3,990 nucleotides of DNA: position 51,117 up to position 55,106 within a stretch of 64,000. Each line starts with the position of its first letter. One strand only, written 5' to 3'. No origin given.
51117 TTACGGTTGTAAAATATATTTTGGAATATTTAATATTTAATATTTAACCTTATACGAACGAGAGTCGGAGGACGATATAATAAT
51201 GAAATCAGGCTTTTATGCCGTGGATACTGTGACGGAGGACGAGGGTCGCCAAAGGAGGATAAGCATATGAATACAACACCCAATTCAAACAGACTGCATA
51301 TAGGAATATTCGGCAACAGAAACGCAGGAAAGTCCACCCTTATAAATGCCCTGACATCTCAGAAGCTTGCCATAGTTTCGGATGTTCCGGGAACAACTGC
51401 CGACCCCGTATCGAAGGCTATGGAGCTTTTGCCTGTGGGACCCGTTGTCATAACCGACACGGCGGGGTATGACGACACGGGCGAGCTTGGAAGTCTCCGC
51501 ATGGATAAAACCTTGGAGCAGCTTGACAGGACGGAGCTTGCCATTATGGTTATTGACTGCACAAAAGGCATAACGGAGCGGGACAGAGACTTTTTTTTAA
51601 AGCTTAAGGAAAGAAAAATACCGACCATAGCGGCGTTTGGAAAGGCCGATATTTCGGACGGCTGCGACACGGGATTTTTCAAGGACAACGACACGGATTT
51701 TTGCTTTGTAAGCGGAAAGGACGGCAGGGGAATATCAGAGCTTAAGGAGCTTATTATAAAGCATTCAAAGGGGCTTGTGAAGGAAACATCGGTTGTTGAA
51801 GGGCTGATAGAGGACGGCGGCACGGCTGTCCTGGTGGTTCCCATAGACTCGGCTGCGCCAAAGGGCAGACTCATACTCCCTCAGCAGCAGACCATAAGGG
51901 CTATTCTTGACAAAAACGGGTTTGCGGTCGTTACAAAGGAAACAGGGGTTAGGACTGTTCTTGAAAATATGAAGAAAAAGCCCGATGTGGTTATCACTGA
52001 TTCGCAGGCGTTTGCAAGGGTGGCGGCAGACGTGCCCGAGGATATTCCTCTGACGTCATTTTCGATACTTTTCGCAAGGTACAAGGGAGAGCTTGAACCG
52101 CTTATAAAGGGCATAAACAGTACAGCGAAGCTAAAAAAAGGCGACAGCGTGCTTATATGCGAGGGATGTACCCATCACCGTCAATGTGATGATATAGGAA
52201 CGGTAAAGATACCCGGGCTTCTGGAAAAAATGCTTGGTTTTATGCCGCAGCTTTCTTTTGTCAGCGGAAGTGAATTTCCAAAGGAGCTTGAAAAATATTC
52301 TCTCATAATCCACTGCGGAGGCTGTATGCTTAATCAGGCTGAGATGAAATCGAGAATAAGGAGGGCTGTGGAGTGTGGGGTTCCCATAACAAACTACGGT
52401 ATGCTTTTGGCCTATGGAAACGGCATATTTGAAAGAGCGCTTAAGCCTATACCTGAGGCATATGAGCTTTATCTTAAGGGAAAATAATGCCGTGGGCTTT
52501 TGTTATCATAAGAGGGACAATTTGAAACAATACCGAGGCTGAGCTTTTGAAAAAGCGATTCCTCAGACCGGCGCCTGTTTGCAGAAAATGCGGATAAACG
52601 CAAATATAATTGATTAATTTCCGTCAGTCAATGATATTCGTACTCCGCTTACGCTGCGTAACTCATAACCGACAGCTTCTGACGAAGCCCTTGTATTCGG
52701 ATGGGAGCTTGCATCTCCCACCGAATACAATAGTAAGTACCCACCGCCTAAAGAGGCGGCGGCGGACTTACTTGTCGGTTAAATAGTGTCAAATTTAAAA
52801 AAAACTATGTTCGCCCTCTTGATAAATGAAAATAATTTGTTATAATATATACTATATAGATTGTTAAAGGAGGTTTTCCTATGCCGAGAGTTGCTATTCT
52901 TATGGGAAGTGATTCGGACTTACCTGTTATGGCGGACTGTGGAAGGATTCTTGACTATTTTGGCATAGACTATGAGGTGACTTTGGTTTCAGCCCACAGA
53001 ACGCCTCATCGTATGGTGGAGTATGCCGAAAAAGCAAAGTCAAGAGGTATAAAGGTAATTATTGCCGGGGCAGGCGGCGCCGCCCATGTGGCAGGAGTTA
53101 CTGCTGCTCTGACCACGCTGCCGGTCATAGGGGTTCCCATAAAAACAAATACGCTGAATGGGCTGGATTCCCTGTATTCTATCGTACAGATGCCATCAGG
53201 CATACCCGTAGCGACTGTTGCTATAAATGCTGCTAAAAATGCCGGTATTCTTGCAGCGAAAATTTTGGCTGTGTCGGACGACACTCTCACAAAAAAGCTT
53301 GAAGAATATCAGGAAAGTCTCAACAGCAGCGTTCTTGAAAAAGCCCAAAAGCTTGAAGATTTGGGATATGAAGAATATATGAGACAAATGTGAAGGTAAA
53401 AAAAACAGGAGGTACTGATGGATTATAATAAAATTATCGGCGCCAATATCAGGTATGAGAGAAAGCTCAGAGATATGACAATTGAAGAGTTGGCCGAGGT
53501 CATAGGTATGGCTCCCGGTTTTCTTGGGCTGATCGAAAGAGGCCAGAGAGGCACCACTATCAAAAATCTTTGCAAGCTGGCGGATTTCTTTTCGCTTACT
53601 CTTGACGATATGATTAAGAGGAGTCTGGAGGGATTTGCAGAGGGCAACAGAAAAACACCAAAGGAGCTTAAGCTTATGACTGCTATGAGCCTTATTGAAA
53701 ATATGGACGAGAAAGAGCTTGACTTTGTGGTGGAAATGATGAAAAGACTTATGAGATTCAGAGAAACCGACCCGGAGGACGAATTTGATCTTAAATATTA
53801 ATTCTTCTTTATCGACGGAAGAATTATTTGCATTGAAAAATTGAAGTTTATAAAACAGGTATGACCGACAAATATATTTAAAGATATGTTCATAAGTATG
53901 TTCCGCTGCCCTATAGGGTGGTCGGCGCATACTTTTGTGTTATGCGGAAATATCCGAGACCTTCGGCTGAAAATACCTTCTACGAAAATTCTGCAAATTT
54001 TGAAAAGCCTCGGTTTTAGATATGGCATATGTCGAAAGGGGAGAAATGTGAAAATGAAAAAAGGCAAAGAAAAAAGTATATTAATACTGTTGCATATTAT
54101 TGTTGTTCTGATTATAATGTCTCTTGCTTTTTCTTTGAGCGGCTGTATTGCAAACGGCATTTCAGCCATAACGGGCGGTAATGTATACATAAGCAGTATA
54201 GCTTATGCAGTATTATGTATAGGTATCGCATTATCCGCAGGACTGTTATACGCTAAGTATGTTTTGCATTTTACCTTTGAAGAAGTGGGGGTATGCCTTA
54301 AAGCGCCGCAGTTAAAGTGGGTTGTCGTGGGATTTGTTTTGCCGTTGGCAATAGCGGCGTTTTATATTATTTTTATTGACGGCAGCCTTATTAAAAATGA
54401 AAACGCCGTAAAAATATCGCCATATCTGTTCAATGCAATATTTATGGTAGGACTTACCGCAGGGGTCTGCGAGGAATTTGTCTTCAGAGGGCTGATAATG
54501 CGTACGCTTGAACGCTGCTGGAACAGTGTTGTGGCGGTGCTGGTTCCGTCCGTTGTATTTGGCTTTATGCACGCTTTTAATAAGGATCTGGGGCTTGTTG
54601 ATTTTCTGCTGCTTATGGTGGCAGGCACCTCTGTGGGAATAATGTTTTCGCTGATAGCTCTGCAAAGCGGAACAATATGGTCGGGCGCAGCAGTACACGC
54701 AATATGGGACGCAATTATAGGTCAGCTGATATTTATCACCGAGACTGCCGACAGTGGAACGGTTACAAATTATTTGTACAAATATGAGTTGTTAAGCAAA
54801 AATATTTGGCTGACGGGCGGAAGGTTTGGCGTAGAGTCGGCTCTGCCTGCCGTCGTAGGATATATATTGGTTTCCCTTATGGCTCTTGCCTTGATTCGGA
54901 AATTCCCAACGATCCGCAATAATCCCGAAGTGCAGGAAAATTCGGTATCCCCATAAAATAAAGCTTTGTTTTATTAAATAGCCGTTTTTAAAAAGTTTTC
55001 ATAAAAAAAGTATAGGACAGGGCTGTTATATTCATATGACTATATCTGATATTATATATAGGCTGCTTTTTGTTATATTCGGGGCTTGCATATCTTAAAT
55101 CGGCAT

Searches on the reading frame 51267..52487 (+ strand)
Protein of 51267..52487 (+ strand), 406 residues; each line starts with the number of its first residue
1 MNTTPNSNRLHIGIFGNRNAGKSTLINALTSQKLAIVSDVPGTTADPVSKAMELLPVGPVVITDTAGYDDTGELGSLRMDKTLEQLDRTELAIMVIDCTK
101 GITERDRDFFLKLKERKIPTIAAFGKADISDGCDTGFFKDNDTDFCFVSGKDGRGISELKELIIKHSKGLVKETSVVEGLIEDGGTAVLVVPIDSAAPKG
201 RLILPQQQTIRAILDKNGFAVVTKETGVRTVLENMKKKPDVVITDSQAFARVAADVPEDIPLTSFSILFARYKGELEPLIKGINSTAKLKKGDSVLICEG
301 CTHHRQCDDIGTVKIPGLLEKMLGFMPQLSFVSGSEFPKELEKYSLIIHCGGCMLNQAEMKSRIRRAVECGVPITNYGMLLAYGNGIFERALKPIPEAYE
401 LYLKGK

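Call 83: search_protein_families(library=pfam, proteins=[window:51267-52487:+], max_evalue=0.00001)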
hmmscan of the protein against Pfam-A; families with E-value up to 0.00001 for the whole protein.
window:51267-52487:+ (406 aa): 6 families
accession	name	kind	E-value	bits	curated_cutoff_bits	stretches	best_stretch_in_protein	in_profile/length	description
PF18133.7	HydF_tetramer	-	5.4e-47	158.9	22.6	1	279-394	3-118/118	Hydrogen maturase F tetramerization domain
PF18128.7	HydF_dimer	-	2.9e-39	133.6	23.4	1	177-274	2-99/99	Hydrogen maturase F dimerization domain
PF01926.29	MMR_HSR1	-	2.5e-21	76.3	21.9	1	11-124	1-111/113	50S ribosome-binding GTPase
PF00009.33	GTP_EFTU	-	1.8e-08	34.6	26.5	0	85-164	89-183/188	Elongation factor Tu GTP binding domain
PF02421.24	FeoB_N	-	1.2e-06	28.5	27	1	11-129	2-117/156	Ferrous iron transport protein B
PF00350.29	Dynamin_N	-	2.8e-06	27.9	27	0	12-44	1-33/168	Dynamin family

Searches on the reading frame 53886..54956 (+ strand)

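Call 83: search_protein_families(library=pfam, proteins=[window:53886-54956:+], max_evalue=0.00001)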
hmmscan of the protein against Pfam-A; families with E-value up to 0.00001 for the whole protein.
window:53886-54956:+ (356 aa): 1 family
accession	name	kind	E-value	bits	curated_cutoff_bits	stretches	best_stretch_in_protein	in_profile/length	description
PF02517.21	Rce1-like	-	4.4e-18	65.8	22.4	1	183-277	6-93/93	Type II CAAX prenyl endopeptidase Rce1-like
